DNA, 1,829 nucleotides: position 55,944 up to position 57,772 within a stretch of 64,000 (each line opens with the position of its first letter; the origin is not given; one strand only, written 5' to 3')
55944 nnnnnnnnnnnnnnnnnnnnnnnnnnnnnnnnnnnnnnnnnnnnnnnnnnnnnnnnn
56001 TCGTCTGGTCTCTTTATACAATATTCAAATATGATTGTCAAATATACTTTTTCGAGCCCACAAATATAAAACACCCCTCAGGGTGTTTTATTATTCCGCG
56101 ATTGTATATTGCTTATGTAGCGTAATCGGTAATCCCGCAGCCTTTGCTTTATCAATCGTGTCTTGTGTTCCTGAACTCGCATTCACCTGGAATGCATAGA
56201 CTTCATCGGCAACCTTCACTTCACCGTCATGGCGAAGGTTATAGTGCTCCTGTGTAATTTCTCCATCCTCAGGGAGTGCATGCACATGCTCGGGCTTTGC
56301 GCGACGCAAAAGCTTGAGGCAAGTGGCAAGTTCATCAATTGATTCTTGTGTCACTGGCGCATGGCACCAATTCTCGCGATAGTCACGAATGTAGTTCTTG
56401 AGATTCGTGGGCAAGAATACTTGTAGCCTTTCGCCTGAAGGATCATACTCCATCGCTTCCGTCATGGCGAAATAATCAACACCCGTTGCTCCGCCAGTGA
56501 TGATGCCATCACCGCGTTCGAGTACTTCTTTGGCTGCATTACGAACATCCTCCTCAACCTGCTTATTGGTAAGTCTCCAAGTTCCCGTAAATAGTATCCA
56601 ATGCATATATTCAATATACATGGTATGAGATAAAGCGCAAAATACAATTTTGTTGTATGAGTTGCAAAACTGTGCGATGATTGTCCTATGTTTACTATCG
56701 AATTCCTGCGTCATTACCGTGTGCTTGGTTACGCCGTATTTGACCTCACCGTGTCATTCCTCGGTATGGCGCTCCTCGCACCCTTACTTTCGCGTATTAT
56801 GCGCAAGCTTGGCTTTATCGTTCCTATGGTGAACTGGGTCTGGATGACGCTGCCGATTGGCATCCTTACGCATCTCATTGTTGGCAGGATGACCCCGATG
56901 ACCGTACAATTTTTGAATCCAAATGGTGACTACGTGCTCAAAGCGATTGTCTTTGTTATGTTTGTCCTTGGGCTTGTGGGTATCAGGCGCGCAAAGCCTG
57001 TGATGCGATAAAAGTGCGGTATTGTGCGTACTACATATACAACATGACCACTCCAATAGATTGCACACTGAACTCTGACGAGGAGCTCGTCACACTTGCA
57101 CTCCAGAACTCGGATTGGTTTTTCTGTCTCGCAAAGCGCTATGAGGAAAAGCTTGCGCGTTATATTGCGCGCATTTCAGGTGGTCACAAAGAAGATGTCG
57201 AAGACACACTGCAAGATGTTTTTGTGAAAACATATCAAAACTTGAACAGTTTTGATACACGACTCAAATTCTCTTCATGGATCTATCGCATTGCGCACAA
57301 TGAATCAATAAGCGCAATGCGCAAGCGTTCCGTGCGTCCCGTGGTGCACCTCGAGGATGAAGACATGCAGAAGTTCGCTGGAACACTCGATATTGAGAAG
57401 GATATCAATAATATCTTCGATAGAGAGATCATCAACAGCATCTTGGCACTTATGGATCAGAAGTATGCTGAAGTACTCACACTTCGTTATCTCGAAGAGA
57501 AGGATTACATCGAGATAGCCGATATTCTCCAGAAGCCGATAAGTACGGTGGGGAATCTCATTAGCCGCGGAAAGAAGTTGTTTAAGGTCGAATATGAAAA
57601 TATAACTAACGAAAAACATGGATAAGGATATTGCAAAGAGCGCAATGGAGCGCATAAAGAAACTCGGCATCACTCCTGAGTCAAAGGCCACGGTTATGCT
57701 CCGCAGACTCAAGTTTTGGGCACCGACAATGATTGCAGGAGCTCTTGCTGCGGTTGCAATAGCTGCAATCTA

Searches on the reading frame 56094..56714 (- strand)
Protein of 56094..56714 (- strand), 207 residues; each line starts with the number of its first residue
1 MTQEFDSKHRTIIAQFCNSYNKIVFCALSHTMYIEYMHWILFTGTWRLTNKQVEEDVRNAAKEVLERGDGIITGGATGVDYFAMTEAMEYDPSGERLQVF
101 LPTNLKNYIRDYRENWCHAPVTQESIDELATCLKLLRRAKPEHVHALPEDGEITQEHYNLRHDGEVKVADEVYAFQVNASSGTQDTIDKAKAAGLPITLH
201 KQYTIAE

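Call 44: search_protein_families(library=pfam, proteins=[window:56094-56714:-], max_evalue=0.01)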
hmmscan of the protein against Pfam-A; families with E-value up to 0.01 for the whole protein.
window:56094-56714:- (207 aa): 1 family
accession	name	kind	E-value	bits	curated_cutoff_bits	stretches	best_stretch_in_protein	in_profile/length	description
PF02481.21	DNA_processg_A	-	0.00064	19.4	29.6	1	49-91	55-97/212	DNA recombination-mediator protein A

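Call 70: find_homologous_proteins(query=window:56094-56714:-, max_evalue=1e-10)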
Query window:56094-56714:- (207 aa): 425 proteins with E <= 1e-10 among 564 candidates; the best 120 are listed.
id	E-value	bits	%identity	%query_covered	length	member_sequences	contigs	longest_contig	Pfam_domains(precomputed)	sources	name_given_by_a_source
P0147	2.5e-102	359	92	83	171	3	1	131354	-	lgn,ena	-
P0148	4.4e-83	296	78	83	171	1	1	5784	-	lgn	-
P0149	5.7e-83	295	70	89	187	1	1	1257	-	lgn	-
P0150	8.0e-79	282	72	84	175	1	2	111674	-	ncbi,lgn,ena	-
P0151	4.3e-76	273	71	82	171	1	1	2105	-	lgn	-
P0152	1.1e-70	255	68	82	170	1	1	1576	-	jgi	jgi:hypothetical protein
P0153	1.5e-70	255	67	82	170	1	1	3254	-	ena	-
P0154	5.6e-69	250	67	83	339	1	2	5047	PF13673.14,PF13508.14,PF08445.17,PF00583.32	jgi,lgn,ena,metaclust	metaclust:\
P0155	6.8e-69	249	65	83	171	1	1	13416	PF02481.22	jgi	jgi:hypothetical protein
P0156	9.3e-69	249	64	82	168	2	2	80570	-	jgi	jgi:hypothetical protein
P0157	9.6e-69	249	67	83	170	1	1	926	-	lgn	-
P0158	1.8e-68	248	64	83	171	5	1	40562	-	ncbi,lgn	-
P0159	2.9e-68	247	68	82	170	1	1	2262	-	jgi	jgi:hypothetical protein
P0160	4.0e-68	247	64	82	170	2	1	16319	PF02481.22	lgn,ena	-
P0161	2.3e-67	244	66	82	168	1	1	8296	-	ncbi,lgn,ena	-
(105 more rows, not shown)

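Call 71: find_encoding_contigs(protein=P0147, flank=10000, max_places=2)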
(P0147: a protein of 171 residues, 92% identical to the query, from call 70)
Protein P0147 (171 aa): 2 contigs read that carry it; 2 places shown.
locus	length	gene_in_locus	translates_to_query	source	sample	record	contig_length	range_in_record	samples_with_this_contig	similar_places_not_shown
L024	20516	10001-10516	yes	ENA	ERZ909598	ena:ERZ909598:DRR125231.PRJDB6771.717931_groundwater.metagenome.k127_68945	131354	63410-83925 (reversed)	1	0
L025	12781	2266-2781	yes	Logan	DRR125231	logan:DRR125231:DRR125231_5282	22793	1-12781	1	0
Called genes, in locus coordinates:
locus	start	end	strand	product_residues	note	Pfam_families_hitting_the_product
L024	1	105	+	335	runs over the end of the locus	PF01545:Cation_efflux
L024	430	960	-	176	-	PF01035:DNA_binding_1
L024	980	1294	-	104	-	PF12643:MazG-like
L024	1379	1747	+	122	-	-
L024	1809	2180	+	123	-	-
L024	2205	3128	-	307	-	PF03724:META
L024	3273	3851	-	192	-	PF09335:VTT_dom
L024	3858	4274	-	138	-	-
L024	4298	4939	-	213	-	-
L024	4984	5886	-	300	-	PF11127:YgaP-like_TM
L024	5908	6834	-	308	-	PF00890:FAD_binding_2 (faint), PF01266:DAO (faint), PF01494:FAD_binding_3 (faint), PF01946:Thi4 (faint), PF03486:HI0933_like (faint), PF07992:Pyr_redox_2, PF13738:Pyr_redox_3, PF00070:Pyr_redox, +2 more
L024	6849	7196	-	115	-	-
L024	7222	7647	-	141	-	PF00581:Rhodanese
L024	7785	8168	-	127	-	-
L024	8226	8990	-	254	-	-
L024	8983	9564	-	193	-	PF04542:Sigma70_r2, PF08281:Sigma70_r4_2, PF04545:Sigma70_r4 (faint)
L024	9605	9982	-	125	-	-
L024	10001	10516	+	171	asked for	-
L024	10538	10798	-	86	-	-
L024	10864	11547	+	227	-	PF01980:TrmO_N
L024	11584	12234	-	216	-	PF00702:Hydrolase, PF13419:HAD_2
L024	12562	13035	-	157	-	-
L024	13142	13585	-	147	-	-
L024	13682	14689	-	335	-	-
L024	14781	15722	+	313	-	-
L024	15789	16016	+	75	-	-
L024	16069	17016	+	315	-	PF23343:REP_ORF2-G2P, PF20199:RepSA (faint)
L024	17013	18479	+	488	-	PF00239:Resolvase, PF07508:Recombinase, PF13408:Zn_ribbon_recom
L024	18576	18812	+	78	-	-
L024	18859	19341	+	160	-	PF07963:N_methyl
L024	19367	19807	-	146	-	PF11969:DcpS_C, PF01230:HIT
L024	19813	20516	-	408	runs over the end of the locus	PF07690:MFS_1, PF00083:Sugar_tr, PF07690:MFS_1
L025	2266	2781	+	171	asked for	-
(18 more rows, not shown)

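Call 72: find_encoding_contigs(protein=P0150, flank=10000, max_places=2)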
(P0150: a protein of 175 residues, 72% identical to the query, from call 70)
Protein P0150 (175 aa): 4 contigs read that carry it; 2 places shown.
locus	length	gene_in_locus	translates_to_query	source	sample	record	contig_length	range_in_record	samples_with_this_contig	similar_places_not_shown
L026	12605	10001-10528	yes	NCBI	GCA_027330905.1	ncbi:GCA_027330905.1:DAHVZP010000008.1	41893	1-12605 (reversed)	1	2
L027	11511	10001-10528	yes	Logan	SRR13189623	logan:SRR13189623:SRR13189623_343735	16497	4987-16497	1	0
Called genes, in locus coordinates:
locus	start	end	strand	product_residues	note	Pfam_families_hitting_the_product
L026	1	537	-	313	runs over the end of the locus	PF03724:META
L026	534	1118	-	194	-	PF09335:VTT_dom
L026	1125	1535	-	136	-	-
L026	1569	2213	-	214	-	PF13398:Peptidase_M50B (weak)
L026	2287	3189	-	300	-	PF11127:YgaP-like_TM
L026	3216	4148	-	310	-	PF00890:FAD_binding_2 (weak), PF01134:GIDA (faint), PF01266:DAO (faint), PF01494:FAD_binding_3 (faint), PF01946:Thi4 (weak), PF07992:Pyr_redox_2, PF13738:Pyr_redox_3, PF00070:Pyr_redox, +3 more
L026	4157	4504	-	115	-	-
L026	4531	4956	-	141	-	PF00581:Rhodanese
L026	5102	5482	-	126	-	-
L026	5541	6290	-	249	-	-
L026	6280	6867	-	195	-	PF04542:Sigma70_r2, PF08281:Sigma70_r4_2, PF04545:Sigma70_r4 (weak)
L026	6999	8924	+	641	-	PF27449:LtaS_N, PF00884:Sulfatase, PF01663:Phosphodiest (faint)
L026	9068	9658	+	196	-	PF01980:TrmO_N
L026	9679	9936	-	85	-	-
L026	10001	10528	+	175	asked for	-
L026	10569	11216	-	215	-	PF00702:Hydrolase, PF12710:HAD (weak), PF13419:HAD_2, PF13242:Hydrolase_like (weak)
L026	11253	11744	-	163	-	-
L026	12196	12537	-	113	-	PF13385:Laminin_G_3 (weak)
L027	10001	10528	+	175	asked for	-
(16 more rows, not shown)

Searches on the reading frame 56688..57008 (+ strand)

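Call 44: search_protein_families(library=pfam, proteins=[window:56688-57008:+], max_evalue=0.01)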
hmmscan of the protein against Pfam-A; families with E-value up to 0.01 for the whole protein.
window:56688-57008:+ (107 aa): 1 family
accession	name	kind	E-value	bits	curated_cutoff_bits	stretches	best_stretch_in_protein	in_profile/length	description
PF04307.19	YdjM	-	0.0029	17.6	29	1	23-83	67-125/176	YdjM inner membrane protein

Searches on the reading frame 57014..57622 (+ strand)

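Call 44: search_protein_families(library=pfam, proteins=[window:57014-57622:+], max_evalue=0.01)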
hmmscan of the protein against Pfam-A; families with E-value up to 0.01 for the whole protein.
window:57014-57622:+ (203 aa): 4 families
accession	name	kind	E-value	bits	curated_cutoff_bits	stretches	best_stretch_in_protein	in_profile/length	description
PF04542.20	Sigma70_r2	-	1.8e-14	53.7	24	1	39-106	1-69/71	Sigma-70 region 2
PF08281.18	Sigma70_r4_2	-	4.2e-11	42.7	25.7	1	138-188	2-52/54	Sigma-70, region 4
PF04545.22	Sigma70_r4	-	7.9e-05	22.5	24.1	1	144-186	2-44/50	Sigma-70, region 4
PF15219.11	TEX12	-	0.0031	18.2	27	1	125-187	25-81/85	Testis-expressed 12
